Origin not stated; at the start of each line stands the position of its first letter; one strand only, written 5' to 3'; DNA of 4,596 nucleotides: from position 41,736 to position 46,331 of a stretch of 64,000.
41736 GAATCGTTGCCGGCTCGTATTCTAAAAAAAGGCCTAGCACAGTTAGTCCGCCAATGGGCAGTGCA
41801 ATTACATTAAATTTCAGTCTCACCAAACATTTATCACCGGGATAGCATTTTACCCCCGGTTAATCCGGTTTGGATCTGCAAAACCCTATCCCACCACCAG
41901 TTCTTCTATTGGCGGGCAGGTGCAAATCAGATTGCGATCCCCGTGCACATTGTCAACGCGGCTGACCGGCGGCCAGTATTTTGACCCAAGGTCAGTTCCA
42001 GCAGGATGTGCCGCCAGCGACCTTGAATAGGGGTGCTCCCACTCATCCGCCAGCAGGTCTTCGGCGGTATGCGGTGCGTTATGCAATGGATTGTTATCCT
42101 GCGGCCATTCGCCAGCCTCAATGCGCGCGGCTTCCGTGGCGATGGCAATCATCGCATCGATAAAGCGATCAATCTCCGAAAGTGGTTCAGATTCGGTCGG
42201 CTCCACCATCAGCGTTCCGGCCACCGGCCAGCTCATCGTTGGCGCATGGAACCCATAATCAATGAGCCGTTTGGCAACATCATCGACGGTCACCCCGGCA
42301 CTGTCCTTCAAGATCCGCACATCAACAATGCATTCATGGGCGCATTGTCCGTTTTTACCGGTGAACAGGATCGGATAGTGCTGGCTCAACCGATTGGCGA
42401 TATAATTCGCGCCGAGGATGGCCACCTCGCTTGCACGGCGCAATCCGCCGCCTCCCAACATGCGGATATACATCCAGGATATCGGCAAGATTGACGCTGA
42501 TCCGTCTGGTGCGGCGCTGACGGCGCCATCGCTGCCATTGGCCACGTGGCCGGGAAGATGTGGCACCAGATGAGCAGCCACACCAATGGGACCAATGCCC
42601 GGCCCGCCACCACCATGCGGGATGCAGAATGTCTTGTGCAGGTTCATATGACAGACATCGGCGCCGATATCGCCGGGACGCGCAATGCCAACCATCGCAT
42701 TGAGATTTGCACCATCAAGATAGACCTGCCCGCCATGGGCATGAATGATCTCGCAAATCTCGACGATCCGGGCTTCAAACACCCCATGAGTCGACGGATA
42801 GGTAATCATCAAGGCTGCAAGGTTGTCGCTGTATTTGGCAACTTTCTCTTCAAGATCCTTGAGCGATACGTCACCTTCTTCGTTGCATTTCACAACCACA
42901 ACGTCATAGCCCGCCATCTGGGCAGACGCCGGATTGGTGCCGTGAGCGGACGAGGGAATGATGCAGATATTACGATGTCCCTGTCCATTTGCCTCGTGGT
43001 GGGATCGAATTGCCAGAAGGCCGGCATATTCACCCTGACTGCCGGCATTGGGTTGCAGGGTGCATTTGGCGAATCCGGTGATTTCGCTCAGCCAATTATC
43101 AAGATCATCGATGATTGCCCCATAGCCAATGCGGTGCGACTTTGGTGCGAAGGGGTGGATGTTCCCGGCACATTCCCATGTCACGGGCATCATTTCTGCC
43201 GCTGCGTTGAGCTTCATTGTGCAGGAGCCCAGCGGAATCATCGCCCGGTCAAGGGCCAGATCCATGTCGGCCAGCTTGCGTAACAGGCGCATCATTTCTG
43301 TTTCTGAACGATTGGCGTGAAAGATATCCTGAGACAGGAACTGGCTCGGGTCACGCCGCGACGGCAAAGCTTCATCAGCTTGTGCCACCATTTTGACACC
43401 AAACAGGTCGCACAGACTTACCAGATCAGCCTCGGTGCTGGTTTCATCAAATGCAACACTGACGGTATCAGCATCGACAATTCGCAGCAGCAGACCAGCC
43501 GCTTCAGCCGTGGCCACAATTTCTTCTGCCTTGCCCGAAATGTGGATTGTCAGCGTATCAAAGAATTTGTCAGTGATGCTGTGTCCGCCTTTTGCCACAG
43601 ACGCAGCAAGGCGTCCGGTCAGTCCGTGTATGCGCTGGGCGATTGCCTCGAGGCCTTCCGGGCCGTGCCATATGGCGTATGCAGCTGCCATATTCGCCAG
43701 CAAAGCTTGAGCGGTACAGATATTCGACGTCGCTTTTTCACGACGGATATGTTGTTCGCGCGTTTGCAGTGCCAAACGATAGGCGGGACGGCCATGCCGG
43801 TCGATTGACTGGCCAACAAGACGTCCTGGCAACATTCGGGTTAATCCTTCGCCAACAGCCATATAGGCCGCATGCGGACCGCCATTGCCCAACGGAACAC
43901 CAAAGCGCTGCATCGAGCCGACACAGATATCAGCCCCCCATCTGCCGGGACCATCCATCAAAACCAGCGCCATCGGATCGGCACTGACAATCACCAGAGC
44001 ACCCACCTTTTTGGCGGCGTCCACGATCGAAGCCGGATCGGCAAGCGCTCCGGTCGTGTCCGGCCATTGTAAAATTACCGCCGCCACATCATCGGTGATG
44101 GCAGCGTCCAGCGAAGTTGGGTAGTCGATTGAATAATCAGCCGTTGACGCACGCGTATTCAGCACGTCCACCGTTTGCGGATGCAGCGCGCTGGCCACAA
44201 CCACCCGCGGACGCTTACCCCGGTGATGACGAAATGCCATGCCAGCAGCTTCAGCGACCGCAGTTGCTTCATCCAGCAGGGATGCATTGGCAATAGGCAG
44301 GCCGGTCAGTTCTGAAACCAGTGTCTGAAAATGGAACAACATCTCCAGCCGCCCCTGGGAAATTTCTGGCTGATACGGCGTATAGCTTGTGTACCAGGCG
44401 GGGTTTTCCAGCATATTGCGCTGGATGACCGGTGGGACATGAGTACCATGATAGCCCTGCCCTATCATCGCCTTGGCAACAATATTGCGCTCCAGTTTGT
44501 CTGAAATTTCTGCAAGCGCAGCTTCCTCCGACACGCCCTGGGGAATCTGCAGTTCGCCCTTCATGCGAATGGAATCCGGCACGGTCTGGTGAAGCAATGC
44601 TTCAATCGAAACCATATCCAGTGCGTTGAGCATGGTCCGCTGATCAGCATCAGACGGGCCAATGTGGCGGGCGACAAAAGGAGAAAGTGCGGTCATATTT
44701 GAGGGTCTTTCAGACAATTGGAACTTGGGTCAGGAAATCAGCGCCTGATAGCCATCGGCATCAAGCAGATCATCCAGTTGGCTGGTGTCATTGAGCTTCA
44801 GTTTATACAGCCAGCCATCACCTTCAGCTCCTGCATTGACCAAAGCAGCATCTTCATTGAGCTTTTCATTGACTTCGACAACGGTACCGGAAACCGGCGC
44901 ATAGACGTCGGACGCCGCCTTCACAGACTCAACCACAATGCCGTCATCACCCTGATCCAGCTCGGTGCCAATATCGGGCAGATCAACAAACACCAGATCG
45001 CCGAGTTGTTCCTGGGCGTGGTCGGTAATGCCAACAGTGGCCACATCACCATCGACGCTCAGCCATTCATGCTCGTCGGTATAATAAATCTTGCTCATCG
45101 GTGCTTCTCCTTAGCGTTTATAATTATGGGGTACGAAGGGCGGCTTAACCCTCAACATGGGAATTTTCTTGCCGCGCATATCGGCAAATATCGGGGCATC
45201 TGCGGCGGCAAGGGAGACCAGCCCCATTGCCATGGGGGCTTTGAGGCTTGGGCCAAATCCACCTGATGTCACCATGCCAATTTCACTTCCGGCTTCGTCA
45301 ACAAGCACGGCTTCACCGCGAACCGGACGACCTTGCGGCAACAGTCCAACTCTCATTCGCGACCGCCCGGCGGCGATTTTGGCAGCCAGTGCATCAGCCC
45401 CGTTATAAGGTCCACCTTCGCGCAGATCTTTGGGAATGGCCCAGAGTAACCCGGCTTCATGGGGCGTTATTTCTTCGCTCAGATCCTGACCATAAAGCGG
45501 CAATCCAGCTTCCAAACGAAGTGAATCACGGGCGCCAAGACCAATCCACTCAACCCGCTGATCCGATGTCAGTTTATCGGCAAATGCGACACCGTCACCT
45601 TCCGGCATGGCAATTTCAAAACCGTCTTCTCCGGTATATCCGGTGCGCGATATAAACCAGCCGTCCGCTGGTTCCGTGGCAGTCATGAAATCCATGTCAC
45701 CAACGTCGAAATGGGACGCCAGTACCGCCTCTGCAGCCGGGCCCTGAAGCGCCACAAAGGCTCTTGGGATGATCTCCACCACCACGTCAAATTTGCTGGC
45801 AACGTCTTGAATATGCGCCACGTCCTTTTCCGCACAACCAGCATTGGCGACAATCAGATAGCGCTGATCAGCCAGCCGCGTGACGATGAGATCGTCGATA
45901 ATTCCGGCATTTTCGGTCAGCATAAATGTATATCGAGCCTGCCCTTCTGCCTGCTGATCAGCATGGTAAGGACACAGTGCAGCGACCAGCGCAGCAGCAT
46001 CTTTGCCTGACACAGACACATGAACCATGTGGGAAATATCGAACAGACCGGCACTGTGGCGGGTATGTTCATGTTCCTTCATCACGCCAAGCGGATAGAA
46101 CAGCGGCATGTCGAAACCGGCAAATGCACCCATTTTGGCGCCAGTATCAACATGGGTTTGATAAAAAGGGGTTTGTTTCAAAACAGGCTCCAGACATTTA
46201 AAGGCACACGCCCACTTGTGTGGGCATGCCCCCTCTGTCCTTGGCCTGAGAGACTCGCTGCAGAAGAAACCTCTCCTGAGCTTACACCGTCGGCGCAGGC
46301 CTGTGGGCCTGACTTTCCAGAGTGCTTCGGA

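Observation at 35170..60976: Shared Arg/Gly-rich terminal peptide on five enzymes of one methyl-transfer pathway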

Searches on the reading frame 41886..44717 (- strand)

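Call 10: search_protein_families(library=pfam, proteins=[window:41886-44717:-])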
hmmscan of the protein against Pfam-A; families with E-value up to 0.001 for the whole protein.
window:41886-44717:- (943 aa): 4 families
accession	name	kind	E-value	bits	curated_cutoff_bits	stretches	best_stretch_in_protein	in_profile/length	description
PF02347.22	GDC-P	-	2.3e-173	577.4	26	2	17-439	2-429/429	Glycine cleavage system P-protein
PF21478.3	GcvP2_C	-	5.9e-58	194.5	27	1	762-883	1-122/122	Glycine dehydrogenase, C-terminal domain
PF00266.25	Aminotran_5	-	6.8e-06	25.7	21.5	0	584-702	91-207/371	Aminotransferase class-V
PF01212.27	Beta_elim_lyase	-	2.2e-05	24.4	27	1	560-703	54-207/288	Beta-eliminating lyase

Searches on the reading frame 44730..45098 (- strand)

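Call 10: search_protein_families(library=pfam, proteins=[window:44730-45098:-])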
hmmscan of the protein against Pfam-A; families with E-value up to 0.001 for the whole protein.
window:44730-45098:- (122 aa): 1 family
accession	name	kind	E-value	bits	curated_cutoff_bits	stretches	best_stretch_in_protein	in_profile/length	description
PF01597.25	GCV_H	-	1.1e-42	145.3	22.2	1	5-120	2-118/122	Glycine cleavage H-protein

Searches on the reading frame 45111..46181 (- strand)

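Call 10: search_protein_families(library=pfam, proteins=[window:45111-46181:-])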
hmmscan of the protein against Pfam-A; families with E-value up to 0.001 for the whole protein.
window:45111-46181:- (356 aa): 2 families
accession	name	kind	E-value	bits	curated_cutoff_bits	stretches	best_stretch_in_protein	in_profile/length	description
PF01571.26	GCV_T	-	4.8e-76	255.8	25.6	1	7-248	2-255/255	Aminomethyltransferase folate-binding domain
PF08669.17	GCV_T_C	-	5.8e-14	52.2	25.9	1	275-350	1-79/80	Glycine cleavage T-protein C-terminal barrel domain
